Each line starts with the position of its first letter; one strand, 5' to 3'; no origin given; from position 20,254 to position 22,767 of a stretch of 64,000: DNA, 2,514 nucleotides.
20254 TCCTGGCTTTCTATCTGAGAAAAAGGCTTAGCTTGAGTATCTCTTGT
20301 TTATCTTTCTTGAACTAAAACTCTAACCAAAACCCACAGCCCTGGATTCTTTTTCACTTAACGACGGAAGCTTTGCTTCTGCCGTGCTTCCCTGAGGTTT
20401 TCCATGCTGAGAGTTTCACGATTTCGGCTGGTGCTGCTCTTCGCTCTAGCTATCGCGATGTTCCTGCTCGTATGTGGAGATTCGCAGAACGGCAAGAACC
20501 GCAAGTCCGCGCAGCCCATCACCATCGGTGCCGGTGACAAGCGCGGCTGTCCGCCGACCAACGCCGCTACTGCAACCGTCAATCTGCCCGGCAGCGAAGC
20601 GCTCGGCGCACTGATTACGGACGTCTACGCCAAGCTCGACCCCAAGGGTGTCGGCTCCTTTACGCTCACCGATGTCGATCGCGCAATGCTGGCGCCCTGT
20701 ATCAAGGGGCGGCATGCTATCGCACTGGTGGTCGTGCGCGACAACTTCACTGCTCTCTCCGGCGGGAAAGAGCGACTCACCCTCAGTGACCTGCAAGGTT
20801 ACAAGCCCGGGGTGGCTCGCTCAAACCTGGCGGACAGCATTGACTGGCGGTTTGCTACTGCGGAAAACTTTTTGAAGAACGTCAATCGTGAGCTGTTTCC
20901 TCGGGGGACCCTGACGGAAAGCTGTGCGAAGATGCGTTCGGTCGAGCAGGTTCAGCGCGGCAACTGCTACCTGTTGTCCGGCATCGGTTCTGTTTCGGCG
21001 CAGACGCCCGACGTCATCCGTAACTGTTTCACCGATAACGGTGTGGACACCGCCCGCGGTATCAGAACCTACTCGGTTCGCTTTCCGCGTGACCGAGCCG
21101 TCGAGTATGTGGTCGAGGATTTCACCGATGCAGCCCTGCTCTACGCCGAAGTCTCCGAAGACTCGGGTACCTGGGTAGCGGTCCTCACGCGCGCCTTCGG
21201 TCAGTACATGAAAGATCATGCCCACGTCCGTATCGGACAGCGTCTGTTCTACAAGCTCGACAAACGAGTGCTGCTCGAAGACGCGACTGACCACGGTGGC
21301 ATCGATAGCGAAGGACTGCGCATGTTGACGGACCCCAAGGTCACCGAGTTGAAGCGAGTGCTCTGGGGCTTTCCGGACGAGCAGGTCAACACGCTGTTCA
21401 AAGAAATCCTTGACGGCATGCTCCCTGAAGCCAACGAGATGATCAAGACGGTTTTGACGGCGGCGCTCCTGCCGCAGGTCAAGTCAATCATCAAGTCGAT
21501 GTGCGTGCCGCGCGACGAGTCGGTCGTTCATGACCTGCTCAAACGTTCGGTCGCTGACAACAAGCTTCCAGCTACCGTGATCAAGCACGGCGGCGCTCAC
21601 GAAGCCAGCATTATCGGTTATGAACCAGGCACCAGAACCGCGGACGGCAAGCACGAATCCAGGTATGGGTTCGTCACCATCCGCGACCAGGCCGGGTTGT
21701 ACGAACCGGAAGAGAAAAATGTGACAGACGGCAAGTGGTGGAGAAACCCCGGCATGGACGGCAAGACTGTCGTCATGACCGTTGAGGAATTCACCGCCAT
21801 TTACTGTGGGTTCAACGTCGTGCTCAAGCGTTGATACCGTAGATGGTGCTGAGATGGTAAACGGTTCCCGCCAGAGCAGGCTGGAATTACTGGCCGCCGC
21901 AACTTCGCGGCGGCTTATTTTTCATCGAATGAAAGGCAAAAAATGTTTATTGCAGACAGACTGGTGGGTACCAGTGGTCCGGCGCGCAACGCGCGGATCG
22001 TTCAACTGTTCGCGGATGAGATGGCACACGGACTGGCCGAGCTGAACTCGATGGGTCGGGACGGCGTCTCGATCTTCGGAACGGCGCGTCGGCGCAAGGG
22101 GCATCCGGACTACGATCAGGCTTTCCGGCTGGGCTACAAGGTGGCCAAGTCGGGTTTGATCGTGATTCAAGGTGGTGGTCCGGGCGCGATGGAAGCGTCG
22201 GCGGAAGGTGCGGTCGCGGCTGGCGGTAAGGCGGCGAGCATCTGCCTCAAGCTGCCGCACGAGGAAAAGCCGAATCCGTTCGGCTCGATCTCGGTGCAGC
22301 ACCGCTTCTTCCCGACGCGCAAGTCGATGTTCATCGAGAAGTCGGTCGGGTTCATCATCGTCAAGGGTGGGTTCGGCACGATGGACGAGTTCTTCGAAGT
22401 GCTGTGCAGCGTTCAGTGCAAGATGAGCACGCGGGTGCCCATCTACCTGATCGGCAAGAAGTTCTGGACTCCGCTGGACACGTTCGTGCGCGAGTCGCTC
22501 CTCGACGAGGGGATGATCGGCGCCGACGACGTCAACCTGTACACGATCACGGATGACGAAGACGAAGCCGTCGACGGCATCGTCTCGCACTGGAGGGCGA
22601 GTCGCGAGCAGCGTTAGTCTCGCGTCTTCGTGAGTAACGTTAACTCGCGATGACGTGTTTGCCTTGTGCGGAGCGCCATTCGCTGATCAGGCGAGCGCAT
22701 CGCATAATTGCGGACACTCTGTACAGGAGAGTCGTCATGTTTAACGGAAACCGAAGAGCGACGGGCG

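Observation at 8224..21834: Two loci pairing a secreted TPR protein with a secreted calpain-like (C2) cysteine protease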

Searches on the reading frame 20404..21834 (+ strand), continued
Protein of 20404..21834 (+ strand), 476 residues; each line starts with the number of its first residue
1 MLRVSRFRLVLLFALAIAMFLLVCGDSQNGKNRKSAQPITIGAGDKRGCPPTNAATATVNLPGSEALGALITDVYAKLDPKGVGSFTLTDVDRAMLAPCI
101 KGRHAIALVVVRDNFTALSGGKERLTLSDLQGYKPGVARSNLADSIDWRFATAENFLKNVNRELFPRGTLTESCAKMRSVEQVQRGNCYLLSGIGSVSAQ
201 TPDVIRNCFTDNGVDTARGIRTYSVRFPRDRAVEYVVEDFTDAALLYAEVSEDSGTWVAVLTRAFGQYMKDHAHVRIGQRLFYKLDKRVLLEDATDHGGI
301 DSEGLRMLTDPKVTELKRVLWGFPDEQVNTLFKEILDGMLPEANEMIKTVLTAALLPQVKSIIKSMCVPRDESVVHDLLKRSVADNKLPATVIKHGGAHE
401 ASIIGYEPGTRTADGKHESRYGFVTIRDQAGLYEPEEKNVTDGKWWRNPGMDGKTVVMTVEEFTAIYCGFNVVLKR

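Call 69: search_protein_families(library=pfam, max_evalue=0.01, proteins=[P0261, P0263, P0266, P0268, P0271, P0274, P0279, P0296, P0260, P0359])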
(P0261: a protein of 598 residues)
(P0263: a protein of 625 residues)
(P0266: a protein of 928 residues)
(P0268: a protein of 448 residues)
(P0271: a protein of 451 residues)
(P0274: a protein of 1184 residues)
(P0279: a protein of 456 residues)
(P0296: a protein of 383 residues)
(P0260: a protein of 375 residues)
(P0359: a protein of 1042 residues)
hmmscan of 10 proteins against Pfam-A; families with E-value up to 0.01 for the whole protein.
P0261 (598 aa): 4 families
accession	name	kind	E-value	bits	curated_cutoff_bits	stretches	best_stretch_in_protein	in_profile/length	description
PF00648.27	Peptidase_C2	-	4.6e-12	46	23.8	1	367-569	42-249/297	Calpain family cysteine protease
PF13405.12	EF-hand_6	-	8.2e-06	25.6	25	1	263-285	6-28/30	EF-hand domain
PF13499.12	EF-hand_7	-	5.7e-05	23.8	30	0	263-286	8-31/67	EF-hand domain pair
PF00036.39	EF-hand_1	-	0.0015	18.3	25.4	0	263-284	6-27/29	EF hand domain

P0263 (625 aa): 6 families
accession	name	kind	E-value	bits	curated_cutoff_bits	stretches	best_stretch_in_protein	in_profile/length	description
PF00648.27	Peptidase_C2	-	2e-14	53.8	23.8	1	381-589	44-246/297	Calpain family cysteine protease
PF13405.12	EF-hand_6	-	1.2e-07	31.2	25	1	272-291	6-25/30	EF-hand domain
PF13499.12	EF-hand_7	-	1.8e-06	28.6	30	1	272-300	8-38/67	EF-hand domain pair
PF00036.39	EF-hand_1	-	4.8e-06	26.2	25.4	1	272-291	6-25/29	EF hand domain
PF13529.12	Peptidase_C39_2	-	4.2e-05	24.6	24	1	524-585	89-143/143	Peptidase_C39 like family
PF13202.12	EF-hand_5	-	0.00061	19.6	25.9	1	272-290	5-23/25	EF hand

P0266 (928 aa): 3 families
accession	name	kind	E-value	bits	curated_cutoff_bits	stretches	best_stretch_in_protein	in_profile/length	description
PF00648.27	Peptidase_C2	-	1.8e-18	67.1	23.8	1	704-893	45-248/297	Calpain family cysteine protease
PF13499.12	EF-hand_7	-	1.7e-05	25.5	30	1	508-554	4-50/67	EF-hand domain pair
PF01476.26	LysM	-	0.00063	20.1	20.9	1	227-280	1-43/43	LysM domain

P0268 (448 aa): 7 families
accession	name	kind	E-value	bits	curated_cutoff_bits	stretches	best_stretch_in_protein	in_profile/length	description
PF00648.27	Peptidase_C2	-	2.6e-16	60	23.8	1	209-413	43-246/297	Calpain family cysteine protease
PF13405.12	EF-hand_6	-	2.5e-08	33.4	25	1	103-124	6-27/30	EF-hand domain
PF13499.12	EF-hand_7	-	2.1e-07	31.7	30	0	103-129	8-36/67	EF-hand domain pair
PF00036.39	EF-hand_1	-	3.1e-07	29.9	25.4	1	103-124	6-27/29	EF hand domain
PF13202.12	EF-hand_5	-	0.00056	19.7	25.9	0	103-122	5-24/25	EF hand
PF10591.15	SPARC_Ca_bdg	-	0.0027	18.4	22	0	70-123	26-80/113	Secreted protein acidic and rich in cysteine Ca binding region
PF19079.5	CFSR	-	0.0032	18.1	27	0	245-257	11-23/49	Collagen-flanked surface repeat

P0271 (451 aa): 3 families
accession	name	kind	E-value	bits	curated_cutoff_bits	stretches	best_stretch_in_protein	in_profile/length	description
PF00648.27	Peptidase_C2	-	1.6e-13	50.8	23.8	2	229-314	45-139/297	Calpain family cysteine protease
PF13405.12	EF-hand_6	-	0.0023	17.9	25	1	104-129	2-27/30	EF-hand domain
PF00036.39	EF-hand_1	-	0.003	17.4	25.4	1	104-128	2-26/29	EF hand domain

P0274 (1184 aa): 12 families
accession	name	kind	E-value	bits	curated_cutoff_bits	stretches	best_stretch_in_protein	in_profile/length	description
PF13499.12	EF-hand_7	-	3.9e-35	120.5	30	5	69-106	6-45/67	EF-hand domain pair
PF13405.12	EF-hand_6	-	8.2e-32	106.3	25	3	755-778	4-27/30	EF-hand domain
PF00036.39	EF-hand_1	-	2.1e-25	86.8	25.4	1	755-778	4-27/29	EF hand domain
PF13202.12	EF-hand_5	-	5.6e-21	73.4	25.9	2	756-775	4-23/25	EF hand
PF25825.1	SAPC2_N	-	8.2e-13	48.5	27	1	64-116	7-60/80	SAPC2 EF-hand like N-terminal domain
PF00648.27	Peptidase_C2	-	1.2e-09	38.1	23.8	1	948-1158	40-245/297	Calpain family cysteine protease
PF01476.26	LysM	-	4.4e-07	30.2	20.9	1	458-516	1-43/43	LysM domain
PF10591.15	SPARC_Ca_bdg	-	7.2e-06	26.7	22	0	849-887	59-95/113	Secreted protein acidic and rich in cysteine Ca binding region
PF03015.24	Sterile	-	0.0038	17.8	35.4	0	99-154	19-74/93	Male sterility protein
PF08876.17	DUF1836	-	0.0068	16.9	27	0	552-582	17-47/105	Domain of unknown function (DUF1836)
PF04033.18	DUF365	-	0.0074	17.1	25.9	0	349-387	41-79/96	Domain of unknown function (DUF365)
PF01519.22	DUF16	-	0.0078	17.1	40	0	567-606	17-55/104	Protein of unknown function DUF16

P0279 (456 aa): 2 families
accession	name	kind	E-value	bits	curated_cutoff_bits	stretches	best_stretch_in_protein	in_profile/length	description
PF00648.27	Peptidase_C2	-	1.2e-09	38.1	23.8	1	205-421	30-244/297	Calpain family cysteine protease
PF13499.12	EF-hand_7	-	0.0089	16.8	30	0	101-133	7-41/67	EF-hand domain pair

P0296 (383 aa): 1 family
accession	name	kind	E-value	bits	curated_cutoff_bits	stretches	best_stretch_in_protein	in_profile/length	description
PF00648.27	Peptidase_C2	-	4.7e-10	39.4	23.8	1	152-350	43-245/297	Calpain family cysteine protease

P0260 (375 aa): 0 families

P0359 (1042 aa): 4 families
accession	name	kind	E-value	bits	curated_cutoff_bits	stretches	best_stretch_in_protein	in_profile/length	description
PF00648.27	Peptidase_C2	-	1.8e-07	30.9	23.8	1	523-779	43-293/297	Calpain family cysteine protease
PF13202.12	EF-hand_5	-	1.4e-05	24.7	25.9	1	415-436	1-22/25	EF hand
PF00036.39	EF-hand_1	-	0.001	18.9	25.4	1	415-434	2-21/29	EF hand domain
PF13405.12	EF-hand_6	-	0.005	16.9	25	0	415-440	2-27/30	EF-hand domain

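Call 70: list_cluster_members(proteins=[P0261, P0263, P0266, P0268, P0271, P0274, P0279, P0296, P0359, P0254])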
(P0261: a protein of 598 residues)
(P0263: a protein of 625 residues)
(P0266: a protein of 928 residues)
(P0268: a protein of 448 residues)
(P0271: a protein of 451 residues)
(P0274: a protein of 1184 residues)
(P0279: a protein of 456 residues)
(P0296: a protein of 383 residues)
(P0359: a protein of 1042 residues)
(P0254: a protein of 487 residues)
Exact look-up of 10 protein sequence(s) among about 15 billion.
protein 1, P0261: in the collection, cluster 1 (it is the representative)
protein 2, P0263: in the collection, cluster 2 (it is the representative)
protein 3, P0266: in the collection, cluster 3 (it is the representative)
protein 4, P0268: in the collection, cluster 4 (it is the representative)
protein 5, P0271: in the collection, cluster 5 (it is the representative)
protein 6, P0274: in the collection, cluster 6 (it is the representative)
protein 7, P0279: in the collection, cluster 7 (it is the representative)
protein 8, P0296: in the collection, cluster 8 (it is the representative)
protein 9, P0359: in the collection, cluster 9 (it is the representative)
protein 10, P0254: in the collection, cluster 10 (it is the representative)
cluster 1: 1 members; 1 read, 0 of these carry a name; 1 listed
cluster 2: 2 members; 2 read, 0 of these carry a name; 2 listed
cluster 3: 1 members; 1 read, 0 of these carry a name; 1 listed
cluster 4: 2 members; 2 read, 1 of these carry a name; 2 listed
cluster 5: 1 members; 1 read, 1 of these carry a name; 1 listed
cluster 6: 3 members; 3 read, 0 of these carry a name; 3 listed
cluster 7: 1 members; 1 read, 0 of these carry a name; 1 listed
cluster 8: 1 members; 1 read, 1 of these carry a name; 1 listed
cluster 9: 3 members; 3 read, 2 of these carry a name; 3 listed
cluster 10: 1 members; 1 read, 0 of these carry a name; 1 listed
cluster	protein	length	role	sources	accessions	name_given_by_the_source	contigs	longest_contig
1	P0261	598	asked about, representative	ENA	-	-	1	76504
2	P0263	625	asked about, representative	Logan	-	-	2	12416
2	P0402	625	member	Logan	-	-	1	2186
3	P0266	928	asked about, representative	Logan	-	-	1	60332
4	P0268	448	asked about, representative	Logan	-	-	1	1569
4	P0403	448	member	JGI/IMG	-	Ca2+-binding EF-hand superfamily protein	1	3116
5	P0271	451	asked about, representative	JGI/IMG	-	hypothetical protein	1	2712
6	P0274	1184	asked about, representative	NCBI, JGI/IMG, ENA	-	-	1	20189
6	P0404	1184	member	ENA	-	-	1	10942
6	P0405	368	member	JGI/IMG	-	-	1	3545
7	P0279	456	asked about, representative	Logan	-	-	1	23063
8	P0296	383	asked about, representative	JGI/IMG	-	hypothetical protein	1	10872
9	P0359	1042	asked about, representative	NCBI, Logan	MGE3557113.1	MAG: C2 family cysteine protease [Candidatus Obscuribacterales bacterium]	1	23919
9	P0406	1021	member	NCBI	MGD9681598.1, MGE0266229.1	MAG: C2 family cysteine protease [Candidatus Obscuribacterales bacterium]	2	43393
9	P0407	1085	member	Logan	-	-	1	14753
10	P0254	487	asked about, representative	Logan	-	-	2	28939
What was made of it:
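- Tried and rejected: Only one cluster is named, as Obscuribacterales (call 70).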

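Call 86: search_protein_families(library=padloc, max_evalue=0.001, proteins=[window:20404-21834:+])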
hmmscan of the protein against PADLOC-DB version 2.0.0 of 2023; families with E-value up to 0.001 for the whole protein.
window:20404-21834:+ (476 aa): 0 families

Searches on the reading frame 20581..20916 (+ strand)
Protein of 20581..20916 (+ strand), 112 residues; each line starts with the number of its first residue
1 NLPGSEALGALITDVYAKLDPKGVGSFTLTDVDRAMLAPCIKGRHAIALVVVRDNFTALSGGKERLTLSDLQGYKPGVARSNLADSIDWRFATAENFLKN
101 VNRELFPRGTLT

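Call 59: search_protein_families(library=pfam, max_evalue=10, proteins=[window:20581-20916:+])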
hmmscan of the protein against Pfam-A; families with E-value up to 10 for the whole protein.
seq(112 aa): 1 family
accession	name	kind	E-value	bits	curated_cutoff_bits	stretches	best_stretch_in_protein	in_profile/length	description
PF06649.17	DUF1161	-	0.25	12.2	25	1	14-35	7-28/52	Protein of unknown function (DUF1161)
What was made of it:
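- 20638..20673 (+): Degenerate EF-hand-like loop of C2b (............, aa 79-90). Three of six C2b-family N-domains give sub-threshold EF-hand hits (call 59).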

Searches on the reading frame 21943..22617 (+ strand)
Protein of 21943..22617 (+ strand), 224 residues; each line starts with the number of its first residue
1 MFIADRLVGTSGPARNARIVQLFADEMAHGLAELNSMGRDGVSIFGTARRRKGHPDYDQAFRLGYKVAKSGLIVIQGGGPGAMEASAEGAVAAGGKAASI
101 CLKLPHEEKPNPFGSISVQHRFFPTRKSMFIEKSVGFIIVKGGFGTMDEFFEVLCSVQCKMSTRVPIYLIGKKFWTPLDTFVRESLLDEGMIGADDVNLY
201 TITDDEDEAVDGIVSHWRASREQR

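Call 61: search_protein_families(library=ncbifam, max_evalue=0.001, proteins=[window:21943-22617:+])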
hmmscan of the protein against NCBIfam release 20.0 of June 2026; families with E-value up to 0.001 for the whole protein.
window:21943-22617:+ (224 aa): 4 families
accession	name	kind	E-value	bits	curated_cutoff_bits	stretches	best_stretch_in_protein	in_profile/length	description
TIGR00730.1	TIGR00730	subfamily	6.2e-30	104.2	96.35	1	42-213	3-175/178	TIGR00730 family Rossman fold protein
TIGR00725.1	TIGR00725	hypoth_equivalog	9.6e-17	60.9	106.9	1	42-154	4-112/159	TIGR00725 family protein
NF058542.1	CtkRMPhLog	equivalog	8.9e-11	42.1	300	1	58-211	19-173/177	cytokinin riboside 5'-monophosphate phosphoribohydrolase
NF038390.1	Nsidase_PpnN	equivalog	4e-07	29.1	450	1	56-211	160-323/450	nucleotide 5'-monophosphate nucleosidase PpnN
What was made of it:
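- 21943..22617 (+): LOG/TIGR00730-family gene. It follows C2b co-directionally wherever the downstream DNA was seen, down to 59% C2b identity. Call 61.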
